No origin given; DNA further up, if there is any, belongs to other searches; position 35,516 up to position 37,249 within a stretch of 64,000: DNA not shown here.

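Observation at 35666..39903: guaB3-guaA-ATP-grasp operon: a GSP-synthase-family enzyme is translationally coupled (GTGA) to GMP synthase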

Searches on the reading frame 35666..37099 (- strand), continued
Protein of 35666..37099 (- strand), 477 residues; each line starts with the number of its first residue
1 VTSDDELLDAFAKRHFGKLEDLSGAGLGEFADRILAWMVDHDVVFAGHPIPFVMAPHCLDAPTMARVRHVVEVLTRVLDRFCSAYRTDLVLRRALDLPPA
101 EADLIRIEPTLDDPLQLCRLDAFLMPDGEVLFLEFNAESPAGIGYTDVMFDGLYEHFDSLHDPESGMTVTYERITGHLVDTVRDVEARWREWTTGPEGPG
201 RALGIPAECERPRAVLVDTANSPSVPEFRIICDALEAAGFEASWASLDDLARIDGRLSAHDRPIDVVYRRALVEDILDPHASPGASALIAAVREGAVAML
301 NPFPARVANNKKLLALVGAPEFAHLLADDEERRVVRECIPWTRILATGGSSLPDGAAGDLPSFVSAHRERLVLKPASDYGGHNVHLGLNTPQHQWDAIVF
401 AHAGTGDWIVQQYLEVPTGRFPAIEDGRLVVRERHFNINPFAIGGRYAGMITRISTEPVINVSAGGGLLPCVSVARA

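Call 24: find_encoding_contigs(protein=P0026, flank=8000, max_places=2)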
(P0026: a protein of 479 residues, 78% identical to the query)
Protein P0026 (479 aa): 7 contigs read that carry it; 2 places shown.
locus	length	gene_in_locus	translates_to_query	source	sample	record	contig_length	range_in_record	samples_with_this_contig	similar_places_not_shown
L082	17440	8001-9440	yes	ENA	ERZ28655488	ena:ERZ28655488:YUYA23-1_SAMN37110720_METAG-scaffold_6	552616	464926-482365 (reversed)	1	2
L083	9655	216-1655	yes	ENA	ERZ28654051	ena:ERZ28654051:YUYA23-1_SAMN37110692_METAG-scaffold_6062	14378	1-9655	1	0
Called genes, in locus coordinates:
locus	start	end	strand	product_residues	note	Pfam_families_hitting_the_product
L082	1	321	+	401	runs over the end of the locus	PF13091:PLDc_2 (weak), PF00614:PLDc (faint), PF13091:PLDc_2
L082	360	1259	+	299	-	PF02628:COX15-CtaA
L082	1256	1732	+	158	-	PF00578:AhpC-TSA, PF08534:Redoxin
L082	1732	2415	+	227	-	PF13489:Methyltransf_23 (weak), PF13847:Methyltransf_31, PF08241:Methyltransf_11, PF08242:Methyltransf_12, PF13649:Methyltransf_25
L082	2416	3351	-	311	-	PF01863:YgjP-like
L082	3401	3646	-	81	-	PF13376:OmdA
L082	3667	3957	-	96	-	-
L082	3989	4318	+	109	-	-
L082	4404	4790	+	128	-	-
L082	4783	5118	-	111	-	-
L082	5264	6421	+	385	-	PF00478:IMPDH, PF01070:FMN_dh, PF01645:Glu_synthase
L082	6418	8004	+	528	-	PF00117:GATase, PF07722:Peptidase_C26, PF00958:GMP_synt_C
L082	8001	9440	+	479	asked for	PF03738:GSP_synth (weak), PF04174:CP_ATPgrasp_1, PF14403:CP_ATPgrasp_2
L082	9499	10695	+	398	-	PF04305:DUF455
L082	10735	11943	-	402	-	PF00933:Glyco_hydro_3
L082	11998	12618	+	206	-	PF01810:LysE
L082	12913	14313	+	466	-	PF00589:Phage_integrase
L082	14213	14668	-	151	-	PF12728:HTH_17 (faint)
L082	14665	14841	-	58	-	-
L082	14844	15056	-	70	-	-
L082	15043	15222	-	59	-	-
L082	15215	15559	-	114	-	-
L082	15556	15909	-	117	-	-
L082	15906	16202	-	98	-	-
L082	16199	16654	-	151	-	-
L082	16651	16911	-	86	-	-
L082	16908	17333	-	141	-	-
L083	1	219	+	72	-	?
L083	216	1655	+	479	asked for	PF03738:GSP_synth (weak), PF04174:CP_ATPgrasp_1, PF14403:CP_ATPgrasp_2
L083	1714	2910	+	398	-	PF04305:DUF455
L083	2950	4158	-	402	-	PF00933:Glyco_hydro_3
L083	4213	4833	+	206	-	PF01810:LysE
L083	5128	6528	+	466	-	PF00589:Phage_integrase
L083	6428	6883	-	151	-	PF12728:HTH_17 (faint)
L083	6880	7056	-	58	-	-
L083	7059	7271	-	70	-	-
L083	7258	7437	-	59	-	-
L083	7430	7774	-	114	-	-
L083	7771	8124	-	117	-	-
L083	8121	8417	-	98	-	-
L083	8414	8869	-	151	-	-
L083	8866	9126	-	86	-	-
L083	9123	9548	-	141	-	-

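Call 40: predict_structure(alignment_id=A4)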
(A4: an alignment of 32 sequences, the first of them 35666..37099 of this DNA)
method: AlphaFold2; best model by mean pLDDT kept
length: 477 residues; sequences in the alignment: 32
mean_pLDDT: 89.3   pTM: 0.90
mean pLDDT of the five models: 89.3, 89.0, 88.7, 88.1, 72.4
residues with pLDDT >= 90: 293; 70-90: 160; 50-70: 22; < 50: 2
segments of 3 or more residues with pLDDT < 50: none
pLDDT, mean of each block of 10 residues (from residue 1): 71 85 77 89 86 86 94 97 94 91 85 91 92 85 89 89 89 95 96 91 91 94 87 97 95 96 95 79 89 94 92 93 96 97 88 89 95 82 84 96 91 91 78 91 95 82 71 90
secondary structure, 60 per line:
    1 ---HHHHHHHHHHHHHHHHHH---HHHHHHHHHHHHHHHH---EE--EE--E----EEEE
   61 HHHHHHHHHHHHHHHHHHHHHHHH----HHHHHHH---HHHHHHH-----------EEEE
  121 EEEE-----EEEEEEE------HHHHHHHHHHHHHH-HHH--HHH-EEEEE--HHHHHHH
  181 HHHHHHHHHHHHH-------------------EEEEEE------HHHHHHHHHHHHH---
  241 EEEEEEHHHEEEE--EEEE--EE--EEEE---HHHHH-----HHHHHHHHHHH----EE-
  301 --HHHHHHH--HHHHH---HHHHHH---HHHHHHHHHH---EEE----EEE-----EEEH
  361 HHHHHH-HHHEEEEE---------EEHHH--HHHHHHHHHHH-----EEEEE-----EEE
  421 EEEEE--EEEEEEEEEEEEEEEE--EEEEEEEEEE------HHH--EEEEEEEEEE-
elements in order: H4-21 H25-40 E57-60 H61-84 H89-95 H99-105 E117-124 E130-136 H143-156 E167-171 H174-193 E213-218 H225-237 E241-246 E250-253 E256-259 E266-269 H273-277 H283-293 H303-309 H312-316 H320-325 H329-338 E342-344 E349-351 E357-359 H360-366 E371-375 H392-402 E408-412 E418-425 E428-443 E446-455 E467-476

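Call 44: fold_search(model_id=the predicted structure, library=pdb)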
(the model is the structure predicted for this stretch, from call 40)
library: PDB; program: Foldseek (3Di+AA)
matches with E <= 10: 798; with E <= 0.001: 60
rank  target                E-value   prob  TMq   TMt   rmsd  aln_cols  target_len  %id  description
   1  8fbz_A                3.6e-19  1.00  0.68  0.71   5.5       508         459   14  Crystal Structure of apo human Glutathione Synthetase Y270E (released 2024-05-08)
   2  8fbz_B                1.6e-18  1.00  0.68  0.70   5.4       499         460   14  Crystal Structure of apo human Glutathione Synthetase Y270E (released 2024-05-08)
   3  3kal_A                7.2e-18  1.00  0.67  0.68   5.0       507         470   14  Structure of homoglutathione synthetase from Glycine max in closed conformation with homoglutathione, ADP, a sulfate i (released 2009-12-22)
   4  2hgs                  1.8e-17  1.00  0.68  0.69   5.4       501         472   16  HUMAN GLUTATHIONE SYNTHETASE (released 1999-06-22)
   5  3kal_B                3.2e-17  1.00  0.69  0.70   4.8       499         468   15  Structure of homoglutathione synthetase from Glycine max in closed conformation with homoglutathione, ADP, a sulfate i (released 2009-12-22)
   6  5oes_A                5.2e-17  1.00  0.66  0.70   4.9       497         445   13  The structure of a glutathione synthetase (StGSS1) from Solanum tuberosum in ADP and y-EC bound closed conformation. (released 2018-04-25)
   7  5oes_E                5.5e-17  1.00  0.67  0.71   4.8       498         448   13  The structure of a glutathione synthetase (StGSS1) from Solanum tuberosum in ADP and y-EC bound closed conformation. (released 2018-04-25)
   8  5oes_B                6.4e-17  1.00  0.66  0.70   4.9       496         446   13  The structure of a glutathione synthetase (StGSS1) from Solanum tuberosum in ADP and y-EC bound closed conformation. (released 2018-04-25)
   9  5oes_F                1.2e-16  1.00  0.66  0.70   5.0       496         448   13  The structure of a glutathione synthetase (StGSS1) from Solanum tuberosum in ADP and y-EC bound closed conformation. (released 2018-04-25)
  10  3n6x                  1.2e-16  1.00  0.60  0.63   5.6       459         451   17  Crystal structure of a Putative glutathionylspermidine synthase (Mfla_0391) from METHYLOBACILLUS FLAGELLATUS KT at 2.35  (released 2010-06-09)
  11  5oes_C                1.5e-16  1.00  0.66  0.70   4.9       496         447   13  The structure of a glutathione synthetase (StGSS1) from Solanum tuberosum in ADP and y-EC bound closed conformation. (released 2018-04-25)
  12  5oeu_A                2.0e-16  1.00  0.66  0.68   5.8       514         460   13  The structure of a glutathione synthetase like-effector (GSS22) from Globodera pallida in ADP-bound closed conformatio (released 2018-04-25)
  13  3kaj_B                2.1e-16  1.00  0.65  0.69   5.1       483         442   14  Apoenzyme structure of homoglutathione synthetase from Glycine max in open conformation (released 2009-12-22)
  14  5oes_D                3.5e-16  1.00  0.66  0.70   5.2       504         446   13  The structure of a glutathione synthetase (StGSS1) from Solanum tuberosum in ADP and y-EC bound closed conformation. (released 2018-04-25)
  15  1m0w_A                4.6e-16  1.00  0.68  0.68   5.4       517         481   14  Yeast Glutathione Synthase Bound to gamma-glutamyl-cysteine, AMP-PNP and 2 Magnesium Ions (released 2002-12-11)
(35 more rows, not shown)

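Call 51: search_protein_representatives(alignment_id=A4)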
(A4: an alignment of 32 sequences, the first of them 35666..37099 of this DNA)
Query: 32 sequences, 468 profile positions. Proteins with E-value up to 0.001 (for the whole library): 4480; up to 1e-10: 2989; up to 1e-30: 776. The best 150 are listed.
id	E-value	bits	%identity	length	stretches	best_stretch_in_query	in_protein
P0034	8.9e-211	716.9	-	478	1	2-450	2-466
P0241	4.0e-205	698.3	-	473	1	1-461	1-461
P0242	1.4e-158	544.8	-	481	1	1-457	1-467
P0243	4.2e-143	493.8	-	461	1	5-447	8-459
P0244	2.1e-135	468.4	-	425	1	40-365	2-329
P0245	2.8e-134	464.7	-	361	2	111-312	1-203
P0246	8.1e-132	456.6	-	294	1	168-456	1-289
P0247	2.3e-124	432.0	-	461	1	1-452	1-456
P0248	1.7e-114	399.5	-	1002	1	28-445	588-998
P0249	2.1e-111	389.3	-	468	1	1-450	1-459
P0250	5.3e-111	387.9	-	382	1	71-449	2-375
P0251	1.9e-107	376.2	-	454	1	2-448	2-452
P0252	1.7e-106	373.1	-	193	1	275-462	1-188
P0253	3.9e-102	358.7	-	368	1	40-326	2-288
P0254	5.7e-100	351.6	-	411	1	168-416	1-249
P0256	1.5e-96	340.3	-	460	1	35-447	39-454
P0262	1.4e-90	320.7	-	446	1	15-447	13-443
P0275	5.2e-85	302.3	-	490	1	24-452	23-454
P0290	5.6e-81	289.0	-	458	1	13-449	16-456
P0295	3.2e-79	283.2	-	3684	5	224-388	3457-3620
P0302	3.2e-77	276.6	-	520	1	14-446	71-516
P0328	8.4e-72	258.7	-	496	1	30-450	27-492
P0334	9.2e-71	255.3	-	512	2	29-396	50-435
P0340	4.9e-69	249.6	-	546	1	30-450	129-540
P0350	2.1e-68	247.5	-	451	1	10-440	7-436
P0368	1.9e-64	234.5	-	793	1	5-443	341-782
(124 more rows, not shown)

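Call 52: list_cluster_members(proteins=[P0241, P0243, P0247, P0249, P0251, P0256, P0262, P0275, P0290, P0350])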
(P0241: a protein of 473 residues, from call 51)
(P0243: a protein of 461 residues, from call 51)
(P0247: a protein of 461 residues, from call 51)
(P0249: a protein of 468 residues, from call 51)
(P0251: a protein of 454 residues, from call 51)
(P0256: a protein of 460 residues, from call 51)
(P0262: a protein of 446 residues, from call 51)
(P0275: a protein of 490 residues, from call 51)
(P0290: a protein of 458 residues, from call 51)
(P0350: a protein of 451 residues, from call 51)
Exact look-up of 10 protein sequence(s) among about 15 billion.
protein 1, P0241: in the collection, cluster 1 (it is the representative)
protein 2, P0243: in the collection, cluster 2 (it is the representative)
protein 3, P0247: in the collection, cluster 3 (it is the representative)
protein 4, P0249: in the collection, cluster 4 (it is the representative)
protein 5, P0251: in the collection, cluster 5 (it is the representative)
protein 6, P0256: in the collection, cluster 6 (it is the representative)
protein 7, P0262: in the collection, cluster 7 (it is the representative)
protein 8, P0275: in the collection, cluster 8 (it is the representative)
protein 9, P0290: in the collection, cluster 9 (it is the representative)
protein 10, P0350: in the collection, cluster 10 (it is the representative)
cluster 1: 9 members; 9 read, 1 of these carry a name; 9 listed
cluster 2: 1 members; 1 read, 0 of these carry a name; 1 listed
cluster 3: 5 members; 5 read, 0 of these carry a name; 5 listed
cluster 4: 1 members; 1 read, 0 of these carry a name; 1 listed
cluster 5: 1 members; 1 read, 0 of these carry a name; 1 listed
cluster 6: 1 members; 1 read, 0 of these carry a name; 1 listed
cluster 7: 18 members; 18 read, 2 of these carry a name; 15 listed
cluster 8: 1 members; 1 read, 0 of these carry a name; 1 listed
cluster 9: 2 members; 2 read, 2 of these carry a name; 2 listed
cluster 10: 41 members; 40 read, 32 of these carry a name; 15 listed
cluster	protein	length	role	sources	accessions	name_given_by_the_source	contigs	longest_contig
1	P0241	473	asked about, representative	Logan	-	-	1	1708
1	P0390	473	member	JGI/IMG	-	hypothetical protein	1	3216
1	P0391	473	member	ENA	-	-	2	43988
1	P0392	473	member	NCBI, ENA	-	-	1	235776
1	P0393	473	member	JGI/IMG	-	-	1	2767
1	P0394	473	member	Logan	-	-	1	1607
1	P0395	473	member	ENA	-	-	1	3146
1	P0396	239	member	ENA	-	-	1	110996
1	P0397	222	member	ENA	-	-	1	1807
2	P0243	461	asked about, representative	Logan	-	-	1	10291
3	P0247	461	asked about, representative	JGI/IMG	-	-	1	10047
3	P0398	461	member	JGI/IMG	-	-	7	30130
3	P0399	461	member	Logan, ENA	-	-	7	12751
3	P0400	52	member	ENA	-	-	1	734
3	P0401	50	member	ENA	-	-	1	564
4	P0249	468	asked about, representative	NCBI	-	-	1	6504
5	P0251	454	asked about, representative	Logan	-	-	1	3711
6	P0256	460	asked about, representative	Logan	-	-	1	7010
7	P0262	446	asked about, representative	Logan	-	-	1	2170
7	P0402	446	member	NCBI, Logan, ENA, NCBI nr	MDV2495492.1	MAG: hypothetical protein RX316_04690 [bacterium] | hypothetical protein [bacterium]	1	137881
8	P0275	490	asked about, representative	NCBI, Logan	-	-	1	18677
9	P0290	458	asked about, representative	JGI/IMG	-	hypothetical protein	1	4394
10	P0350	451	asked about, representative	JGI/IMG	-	hypothetical protein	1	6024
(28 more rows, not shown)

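Call 53: find_encoding_contigs(protein=P0402, flank=6000, max_places=2)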
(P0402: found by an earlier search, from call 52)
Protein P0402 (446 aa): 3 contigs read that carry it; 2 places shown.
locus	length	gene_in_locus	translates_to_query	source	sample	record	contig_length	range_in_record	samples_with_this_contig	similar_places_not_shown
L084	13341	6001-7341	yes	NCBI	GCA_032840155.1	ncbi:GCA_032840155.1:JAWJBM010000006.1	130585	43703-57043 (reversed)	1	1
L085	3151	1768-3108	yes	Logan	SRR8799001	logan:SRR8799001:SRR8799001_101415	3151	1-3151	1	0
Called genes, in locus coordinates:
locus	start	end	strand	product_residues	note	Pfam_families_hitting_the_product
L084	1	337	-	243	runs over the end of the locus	PF07027:DUF1318 (weak)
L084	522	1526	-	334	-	PF00291:PALP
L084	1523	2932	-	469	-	PF03631:Virul_fac_BrkB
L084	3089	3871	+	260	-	PF00378:ECH_1, PF16113:ECH_2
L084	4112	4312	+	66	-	PF00313:CSD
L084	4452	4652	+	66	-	PF01165:Ribosomal_S21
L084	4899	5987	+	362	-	PF08014:MATCAP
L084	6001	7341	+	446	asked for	PF14403:CP_ATPgrasp_2 (weak)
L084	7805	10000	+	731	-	PF07719:TPR_2 (faint), PF12895:ANAPC3 (faint), PF13174:TPR_6 (faint), PF13432:TPR_16 (weak), PF13525:YfiO (weak), PF13432:TPR_16, PF01464:SLT, PF27553:SLT_superhelical, +8 more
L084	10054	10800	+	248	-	PF07722:Peptidase_C26, PF00117:GATase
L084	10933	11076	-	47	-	-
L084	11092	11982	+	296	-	PF12760:Zn_ribbon_IS1595, PF12762:DDE_Tnp_IS1595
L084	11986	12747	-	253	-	-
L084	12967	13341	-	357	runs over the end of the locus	PF00933:Glyco_hydro_3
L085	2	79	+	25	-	?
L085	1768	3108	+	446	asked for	PF14403:CP_ATPgrasp_2 (weak)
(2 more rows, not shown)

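Call 54: find_encoding_contigs(protein=P0243, flank=5000, max_places=1)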
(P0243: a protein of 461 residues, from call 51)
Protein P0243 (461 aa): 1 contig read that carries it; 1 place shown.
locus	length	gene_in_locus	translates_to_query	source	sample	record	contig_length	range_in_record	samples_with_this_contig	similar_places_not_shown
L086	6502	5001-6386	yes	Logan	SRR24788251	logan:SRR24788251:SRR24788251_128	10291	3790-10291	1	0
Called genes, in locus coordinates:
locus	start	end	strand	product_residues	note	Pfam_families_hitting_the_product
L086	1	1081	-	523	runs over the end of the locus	PF01039:Carboxyl_trans, PF03255:ACCA (faint)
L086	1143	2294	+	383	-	PF02771:Acyl-CoA_dh_N, PF02770:Acyl-CoA_dh_M, PF00441:Acyl-CoA_dh_1, PF08028:Acyl-CoA_dh_2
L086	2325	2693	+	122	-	PF02537:CRCB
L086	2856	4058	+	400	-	PF01612:DNA_pol_A_exo1, PF00570:HRDC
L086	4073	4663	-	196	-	PF00924:MS_channel_2nd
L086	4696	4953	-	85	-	-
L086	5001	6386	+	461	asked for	PF03738:GSP_synth (weak), PF14403:CP_ATPgrasp_2 (faint)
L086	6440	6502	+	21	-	?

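Call 55: find_encoding_contigs(protein=P0398, flank=5000, max_places=1)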
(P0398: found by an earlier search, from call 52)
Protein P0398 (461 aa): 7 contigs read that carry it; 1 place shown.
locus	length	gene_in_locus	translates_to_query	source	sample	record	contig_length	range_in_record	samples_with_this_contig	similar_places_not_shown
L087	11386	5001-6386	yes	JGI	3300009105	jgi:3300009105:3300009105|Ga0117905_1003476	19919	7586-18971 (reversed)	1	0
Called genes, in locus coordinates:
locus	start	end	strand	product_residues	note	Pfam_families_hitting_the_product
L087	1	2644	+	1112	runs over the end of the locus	PF12773:DZR, PF13240:Zn_Ribbon_1 (faint), PF00211:Guanylate_cyc, PF13191:AAA_16, PF07719:TPR_2 (faint), PF13181:TPR_8 (faint), PF17874:TPR_MalT, PF13424:TPR_12 (weak), +2 more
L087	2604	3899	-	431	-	PF02310:B12-binding (weak), PF04055:Radical_SAM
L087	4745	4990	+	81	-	-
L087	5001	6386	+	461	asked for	PF03738:GSP_synth (weak)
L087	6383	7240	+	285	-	PF05013:FGase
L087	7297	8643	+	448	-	PF00266:Aminotran_5 (faint), PF00282:Pyridoxal_deC, PF00155:Aminotran_1_2 (weak), PF01212:Beta_elim_lyase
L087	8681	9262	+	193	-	PF00226:DnaJ, PF06803:DUF1232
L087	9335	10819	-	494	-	PF02629:CoA_binding, PF13380:CoA_binding_2, PF13607:Succ_CoA_lig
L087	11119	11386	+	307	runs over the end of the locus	PF04909:Amidohydro_2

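Call 56: find_encoding_contigs(protein=P0275, flank=5000, max_places=1)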
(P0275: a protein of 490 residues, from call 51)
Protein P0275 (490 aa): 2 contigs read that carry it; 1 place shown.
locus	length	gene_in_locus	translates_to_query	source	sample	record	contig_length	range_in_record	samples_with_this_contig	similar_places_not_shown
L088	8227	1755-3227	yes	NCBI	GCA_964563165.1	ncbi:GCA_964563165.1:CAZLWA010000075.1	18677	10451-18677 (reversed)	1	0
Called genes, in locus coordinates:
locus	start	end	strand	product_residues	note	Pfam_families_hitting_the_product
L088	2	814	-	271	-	?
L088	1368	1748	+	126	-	PF05168:HEPN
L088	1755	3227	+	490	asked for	PF14403:CP_ATPgrasp_2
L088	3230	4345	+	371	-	PF04107:GCS2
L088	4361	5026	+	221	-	PF04012:PspA_IM30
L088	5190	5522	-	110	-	PF00376:MerR (weak), PF13411:MerR_1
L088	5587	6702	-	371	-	PF05222:AlaDh_PNT_N, PF01262:AlaDh_PNT_C, PF02826:2-Hacid_dh_C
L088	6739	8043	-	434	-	PF00675:Peptidase_M16, PF05193:Peptidase_M16_C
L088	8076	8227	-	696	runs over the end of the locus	PF01138:RNase_PH, PF03725:RNase_PH_C, PF03726:PNPase, PF01138:RNase_PH, PF00013:KH_1, PF00575:S1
